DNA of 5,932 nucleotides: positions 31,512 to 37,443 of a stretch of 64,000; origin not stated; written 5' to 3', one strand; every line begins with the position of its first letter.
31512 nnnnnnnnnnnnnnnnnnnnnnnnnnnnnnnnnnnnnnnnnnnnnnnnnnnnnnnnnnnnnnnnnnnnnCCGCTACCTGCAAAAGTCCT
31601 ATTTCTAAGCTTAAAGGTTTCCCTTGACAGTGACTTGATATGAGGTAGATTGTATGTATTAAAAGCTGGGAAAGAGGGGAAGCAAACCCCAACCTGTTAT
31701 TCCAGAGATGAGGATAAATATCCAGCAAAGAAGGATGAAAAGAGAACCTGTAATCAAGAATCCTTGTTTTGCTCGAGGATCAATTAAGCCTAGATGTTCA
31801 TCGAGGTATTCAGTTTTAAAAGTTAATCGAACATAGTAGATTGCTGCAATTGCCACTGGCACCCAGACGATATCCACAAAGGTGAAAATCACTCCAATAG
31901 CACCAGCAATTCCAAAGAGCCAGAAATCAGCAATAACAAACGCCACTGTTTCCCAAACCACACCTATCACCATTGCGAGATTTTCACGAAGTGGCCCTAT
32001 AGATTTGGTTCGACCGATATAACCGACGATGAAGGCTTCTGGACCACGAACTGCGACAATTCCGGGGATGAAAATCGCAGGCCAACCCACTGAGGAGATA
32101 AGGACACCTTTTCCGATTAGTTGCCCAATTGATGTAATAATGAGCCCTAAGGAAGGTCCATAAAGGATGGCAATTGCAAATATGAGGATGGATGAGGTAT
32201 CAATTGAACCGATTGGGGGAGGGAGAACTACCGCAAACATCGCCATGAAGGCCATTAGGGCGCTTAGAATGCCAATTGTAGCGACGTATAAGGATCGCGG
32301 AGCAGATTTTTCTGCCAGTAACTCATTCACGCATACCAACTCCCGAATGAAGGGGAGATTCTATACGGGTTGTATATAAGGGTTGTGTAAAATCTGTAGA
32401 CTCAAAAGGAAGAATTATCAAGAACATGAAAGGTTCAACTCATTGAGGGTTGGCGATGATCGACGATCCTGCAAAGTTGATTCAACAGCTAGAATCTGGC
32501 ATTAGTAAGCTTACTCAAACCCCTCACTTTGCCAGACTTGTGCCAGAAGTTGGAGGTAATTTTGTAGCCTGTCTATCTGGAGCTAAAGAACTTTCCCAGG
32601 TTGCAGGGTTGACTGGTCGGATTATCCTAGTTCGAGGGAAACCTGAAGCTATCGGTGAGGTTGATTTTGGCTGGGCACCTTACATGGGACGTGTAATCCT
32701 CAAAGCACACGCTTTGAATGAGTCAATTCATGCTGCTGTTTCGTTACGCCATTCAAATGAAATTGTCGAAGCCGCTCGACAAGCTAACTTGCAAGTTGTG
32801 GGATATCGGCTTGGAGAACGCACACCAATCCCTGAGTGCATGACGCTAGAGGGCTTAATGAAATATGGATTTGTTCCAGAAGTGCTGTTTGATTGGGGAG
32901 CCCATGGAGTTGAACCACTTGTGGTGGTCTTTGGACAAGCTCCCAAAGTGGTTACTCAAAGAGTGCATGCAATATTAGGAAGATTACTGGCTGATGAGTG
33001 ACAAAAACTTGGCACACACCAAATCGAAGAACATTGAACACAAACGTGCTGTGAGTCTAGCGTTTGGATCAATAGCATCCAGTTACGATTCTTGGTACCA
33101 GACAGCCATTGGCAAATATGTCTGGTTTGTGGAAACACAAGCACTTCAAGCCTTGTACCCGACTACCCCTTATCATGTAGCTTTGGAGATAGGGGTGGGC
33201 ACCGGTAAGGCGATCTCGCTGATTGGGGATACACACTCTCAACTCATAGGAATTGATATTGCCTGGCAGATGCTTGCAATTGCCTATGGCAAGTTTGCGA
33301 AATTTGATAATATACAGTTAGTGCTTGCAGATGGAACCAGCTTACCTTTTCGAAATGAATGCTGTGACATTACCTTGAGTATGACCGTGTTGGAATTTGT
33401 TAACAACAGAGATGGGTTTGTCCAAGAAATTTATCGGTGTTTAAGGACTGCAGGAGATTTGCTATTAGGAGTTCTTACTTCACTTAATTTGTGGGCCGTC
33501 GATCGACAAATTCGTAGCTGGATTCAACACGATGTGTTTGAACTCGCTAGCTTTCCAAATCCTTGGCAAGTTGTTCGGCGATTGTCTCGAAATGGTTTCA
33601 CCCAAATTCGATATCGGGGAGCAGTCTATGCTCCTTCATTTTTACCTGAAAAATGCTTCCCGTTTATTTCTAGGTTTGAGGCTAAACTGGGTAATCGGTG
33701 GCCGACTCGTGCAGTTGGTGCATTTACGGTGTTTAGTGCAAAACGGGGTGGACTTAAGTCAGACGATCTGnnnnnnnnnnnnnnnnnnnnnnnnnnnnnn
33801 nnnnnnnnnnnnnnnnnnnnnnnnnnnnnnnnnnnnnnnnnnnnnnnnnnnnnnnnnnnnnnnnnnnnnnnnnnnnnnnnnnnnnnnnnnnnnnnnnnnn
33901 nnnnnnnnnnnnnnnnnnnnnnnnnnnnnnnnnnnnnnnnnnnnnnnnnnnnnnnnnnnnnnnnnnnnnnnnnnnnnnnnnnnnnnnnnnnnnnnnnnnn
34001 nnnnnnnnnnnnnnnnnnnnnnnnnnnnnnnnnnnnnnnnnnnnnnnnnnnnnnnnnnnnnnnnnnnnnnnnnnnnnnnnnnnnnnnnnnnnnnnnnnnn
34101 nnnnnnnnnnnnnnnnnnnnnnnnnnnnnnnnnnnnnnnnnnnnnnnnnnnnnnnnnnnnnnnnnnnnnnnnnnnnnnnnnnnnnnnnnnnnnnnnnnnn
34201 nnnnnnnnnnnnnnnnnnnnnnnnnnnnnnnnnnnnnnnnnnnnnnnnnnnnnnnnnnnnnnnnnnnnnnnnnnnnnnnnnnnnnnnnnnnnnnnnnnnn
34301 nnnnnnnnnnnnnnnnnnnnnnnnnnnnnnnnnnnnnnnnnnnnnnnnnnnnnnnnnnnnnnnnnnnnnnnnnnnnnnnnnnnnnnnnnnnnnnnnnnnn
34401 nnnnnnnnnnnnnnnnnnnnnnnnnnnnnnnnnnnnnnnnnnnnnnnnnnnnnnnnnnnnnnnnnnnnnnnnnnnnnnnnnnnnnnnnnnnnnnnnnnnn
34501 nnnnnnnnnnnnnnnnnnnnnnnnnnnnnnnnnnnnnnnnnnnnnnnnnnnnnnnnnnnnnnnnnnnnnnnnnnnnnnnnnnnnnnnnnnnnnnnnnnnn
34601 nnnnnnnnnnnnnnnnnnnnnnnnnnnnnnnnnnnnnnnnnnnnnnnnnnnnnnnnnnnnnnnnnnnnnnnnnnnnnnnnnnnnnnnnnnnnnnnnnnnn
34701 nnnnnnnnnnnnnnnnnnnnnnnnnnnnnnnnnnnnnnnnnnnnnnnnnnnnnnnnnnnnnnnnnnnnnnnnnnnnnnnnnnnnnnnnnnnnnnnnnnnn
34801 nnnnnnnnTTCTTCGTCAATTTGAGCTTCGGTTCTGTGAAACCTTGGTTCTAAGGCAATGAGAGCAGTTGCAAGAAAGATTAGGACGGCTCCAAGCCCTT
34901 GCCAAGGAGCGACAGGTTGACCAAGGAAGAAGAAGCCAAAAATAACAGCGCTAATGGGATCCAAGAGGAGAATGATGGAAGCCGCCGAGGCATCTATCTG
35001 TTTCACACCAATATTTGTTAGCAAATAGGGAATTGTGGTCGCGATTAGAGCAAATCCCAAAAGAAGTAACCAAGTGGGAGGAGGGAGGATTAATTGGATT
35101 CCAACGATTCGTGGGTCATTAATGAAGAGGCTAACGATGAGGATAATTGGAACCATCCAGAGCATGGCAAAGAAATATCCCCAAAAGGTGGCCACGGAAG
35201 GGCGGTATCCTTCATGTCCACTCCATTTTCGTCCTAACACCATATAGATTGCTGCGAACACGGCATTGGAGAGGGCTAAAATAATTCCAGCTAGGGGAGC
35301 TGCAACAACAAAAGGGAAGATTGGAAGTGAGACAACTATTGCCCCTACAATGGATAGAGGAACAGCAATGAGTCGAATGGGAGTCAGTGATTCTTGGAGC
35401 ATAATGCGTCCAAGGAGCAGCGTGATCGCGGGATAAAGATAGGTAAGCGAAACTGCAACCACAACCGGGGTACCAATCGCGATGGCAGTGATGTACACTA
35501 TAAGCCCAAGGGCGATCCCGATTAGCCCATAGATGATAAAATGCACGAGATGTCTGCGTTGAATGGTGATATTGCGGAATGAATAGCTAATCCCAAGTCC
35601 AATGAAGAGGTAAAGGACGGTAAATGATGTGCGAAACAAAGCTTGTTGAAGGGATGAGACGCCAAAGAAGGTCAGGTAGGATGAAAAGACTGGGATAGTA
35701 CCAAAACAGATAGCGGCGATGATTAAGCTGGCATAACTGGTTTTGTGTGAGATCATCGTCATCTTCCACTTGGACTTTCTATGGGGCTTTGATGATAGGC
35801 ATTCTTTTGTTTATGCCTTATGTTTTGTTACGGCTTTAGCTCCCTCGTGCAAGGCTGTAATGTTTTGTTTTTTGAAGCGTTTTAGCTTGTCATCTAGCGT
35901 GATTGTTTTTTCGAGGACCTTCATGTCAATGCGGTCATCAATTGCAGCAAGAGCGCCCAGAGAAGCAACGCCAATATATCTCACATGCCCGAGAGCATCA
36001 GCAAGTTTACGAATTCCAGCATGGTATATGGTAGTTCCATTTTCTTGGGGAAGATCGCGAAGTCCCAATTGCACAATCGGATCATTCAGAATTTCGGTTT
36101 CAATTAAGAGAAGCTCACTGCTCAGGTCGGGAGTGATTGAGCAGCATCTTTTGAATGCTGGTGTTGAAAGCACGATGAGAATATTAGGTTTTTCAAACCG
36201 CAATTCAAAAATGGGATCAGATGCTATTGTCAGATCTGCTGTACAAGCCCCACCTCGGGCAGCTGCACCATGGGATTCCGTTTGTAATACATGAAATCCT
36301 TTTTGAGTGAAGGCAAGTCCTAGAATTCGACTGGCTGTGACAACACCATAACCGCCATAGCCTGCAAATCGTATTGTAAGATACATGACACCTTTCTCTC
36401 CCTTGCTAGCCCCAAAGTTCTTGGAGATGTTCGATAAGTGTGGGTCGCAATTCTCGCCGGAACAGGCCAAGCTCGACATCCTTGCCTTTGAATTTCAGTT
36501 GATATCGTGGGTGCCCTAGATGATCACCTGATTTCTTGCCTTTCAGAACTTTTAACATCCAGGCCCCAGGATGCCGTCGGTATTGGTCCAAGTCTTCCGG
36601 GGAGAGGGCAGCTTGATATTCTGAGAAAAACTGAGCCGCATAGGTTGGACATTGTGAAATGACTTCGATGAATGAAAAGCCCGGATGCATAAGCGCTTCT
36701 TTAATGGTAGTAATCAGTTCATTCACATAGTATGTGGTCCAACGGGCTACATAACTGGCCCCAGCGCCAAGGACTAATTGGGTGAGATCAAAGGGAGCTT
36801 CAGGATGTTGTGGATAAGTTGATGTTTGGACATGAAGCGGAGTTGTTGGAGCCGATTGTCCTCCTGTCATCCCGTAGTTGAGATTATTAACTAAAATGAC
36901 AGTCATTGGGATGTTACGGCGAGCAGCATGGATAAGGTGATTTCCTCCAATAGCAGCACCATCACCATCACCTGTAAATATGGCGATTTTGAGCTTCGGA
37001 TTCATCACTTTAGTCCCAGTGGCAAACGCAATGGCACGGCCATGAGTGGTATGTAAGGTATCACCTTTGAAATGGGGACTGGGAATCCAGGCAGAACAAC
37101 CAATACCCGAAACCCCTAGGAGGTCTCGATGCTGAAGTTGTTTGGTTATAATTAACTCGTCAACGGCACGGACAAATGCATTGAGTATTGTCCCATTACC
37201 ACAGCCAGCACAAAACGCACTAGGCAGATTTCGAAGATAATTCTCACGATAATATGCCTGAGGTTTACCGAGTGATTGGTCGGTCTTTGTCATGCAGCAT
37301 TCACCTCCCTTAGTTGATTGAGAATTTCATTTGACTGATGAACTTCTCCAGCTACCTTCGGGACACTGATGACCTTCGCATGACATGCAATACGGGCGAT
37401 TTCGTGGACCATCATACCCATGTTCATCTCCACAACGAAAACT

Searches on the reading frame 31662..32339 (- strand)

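Call 17: search_protein_families(library=pfam, proteins=[window:31662-32339:-], max_evalue=0.001)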
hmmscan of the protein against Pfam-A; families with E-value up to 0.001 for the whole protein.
window:31662-32339:- (226 aa): 1 family
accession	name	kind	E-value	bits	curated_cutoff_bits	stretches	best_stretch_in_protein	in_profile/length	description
PF07155.17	ECF-ribofla_trS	-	7e-09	36.4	26.7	1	19-155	7-141/172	ECF-type riboflavin transporter, S component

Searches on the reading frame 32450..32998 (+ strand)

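Call 17: search_protein_families(library=pfam, proteins=[window:32450-32998:+], max_evalue=0.001)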
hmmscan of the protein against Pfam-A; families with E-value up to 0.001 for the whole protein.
window:32450-32998:+ (183 aa): 1 family
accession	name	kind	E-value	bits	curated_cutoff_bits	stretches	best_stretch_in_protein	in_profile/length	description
PF10120.14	ThiN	-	2.7e-33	115.4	25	1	14-172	2-163/165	Thiamine-phosphate synthase ThiN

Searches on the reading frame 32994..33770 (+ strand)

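Call 17: search_protein_families(library=pfam, proteins=[window:32994-33770:+], max_evalue=0.001)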
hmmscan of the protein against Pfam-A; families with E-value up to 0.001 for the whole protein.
window:32994-33770:+ (259 aa): 6 families
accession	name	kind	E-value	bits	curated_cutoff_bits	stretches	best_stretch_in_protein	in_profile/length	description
PF08241.18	Methyltransf_11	-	2.2e-18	67.1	21.2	1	64-157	1-94/95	Methyltransferase domain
PF13649.12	Methyltransf_25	-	2.1e-14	54.4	27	1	64-154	2-97/97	Methyltransferase domain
PF08242.18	Methyltransf_12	-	6.9e-08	33.6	30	1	64-155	1-97/98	Methyltransferase domain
PF13489.12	Methyltransf_23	-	1.3e-06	28.6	27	1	64-203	27-160/164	Methyltransferase domain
PF01209.24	Ubie_methyltran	-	1.4e-06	28.3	20.1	1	18-158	8-151/233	ubiE/COQ5 methyltransferase family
PF13847.12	Methyltransf_31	-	2e-06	28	27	1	63-158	7-109/145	Methyltransferase domain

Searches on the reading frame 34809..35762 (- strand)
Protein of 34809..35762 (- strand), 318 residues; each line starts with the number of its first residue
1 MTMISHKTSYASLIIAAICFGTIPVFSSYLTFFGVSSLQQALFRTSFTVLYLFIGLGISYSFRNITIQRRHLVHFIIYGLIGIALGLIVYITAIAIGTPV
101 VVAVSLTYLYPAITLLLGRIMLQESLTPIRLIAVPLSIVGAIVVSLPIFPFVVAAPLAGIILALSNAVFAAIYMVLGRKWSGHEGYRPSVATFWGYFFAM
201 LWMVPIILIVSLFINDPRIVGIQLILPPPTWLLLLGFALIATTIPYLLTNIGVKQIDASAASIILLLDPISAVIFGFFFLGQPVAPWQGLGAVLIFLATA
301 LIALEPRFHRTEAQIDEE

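Call 17: search_protein_families(library=pfam, proteins=[window:34809-35762:-], max_evalue=0.001)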
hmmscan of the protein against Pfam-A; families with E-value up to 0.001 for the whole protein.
window:34809-35762:- (318 aa): 1 family
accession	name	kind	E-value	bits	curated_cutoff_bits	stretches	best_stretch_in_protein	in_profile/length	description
PF00892.27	EamA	-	3.5e-31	108.7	28.2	2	158-303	2-134/135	EamA-like transporter family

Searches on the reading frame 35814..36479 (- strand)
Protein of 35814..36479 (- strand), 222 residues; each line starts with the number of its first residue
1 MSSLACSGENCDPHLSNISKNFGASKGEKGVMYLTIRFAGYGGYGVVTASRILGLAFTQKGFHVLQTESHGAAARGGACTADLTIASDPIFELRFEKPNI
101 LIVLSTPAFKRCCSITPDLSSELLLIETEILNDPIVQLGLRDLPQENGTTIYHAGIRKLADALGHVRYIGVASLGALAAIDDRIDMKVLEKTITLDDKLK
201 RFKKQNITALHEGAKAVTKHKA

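Call 17: search_protein_families(library=pfam, proteins=[window:35814-36479:-], max_evalue=0.001)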
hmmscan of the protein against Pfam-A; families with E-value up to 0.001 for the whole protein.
window:35814-36479:- (222 aa): 1 family
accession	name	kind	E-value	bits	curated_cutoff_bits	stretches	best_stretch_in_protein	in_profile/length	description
PF01558.24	POR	-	2.5e-19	70.5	27.4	1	42-214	1-172/173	Pyruvate ferredoxin/flavodoxin oxidoreductase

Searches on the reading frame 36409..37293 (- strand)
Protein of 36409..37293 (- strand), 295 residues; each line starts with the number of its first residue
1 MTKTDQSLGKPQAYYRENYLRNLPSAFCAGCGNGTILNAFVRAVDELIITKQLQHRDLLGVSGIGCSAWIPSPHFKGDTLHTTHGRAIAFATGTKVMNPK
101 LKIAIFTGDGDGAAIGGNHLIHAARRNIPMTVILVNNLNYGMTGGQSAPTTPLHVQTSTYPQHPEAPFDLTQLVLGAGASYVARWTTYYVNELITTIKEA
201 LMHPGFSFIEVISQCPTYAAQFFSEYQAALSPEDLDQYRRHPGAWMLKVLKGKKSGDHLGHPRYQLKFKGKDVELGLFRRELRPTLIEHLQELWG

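Call 17: search_protein_families(library=pfam, proteins=[window:36409-37293:-], max_evalue=0.001)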
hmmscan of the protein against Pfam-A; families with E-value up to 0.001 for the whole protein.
window:36409-37293:- (295 aa): 1 family
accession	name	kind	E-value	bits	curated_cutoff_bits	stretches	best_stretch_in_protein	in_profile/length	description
PF02775.26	TPP_enzyme_C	-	3.8e-31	108.4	21.9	1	71-211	17-151/151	Thiamine pyrophosphate enzyme, C-terminal TPP binding domain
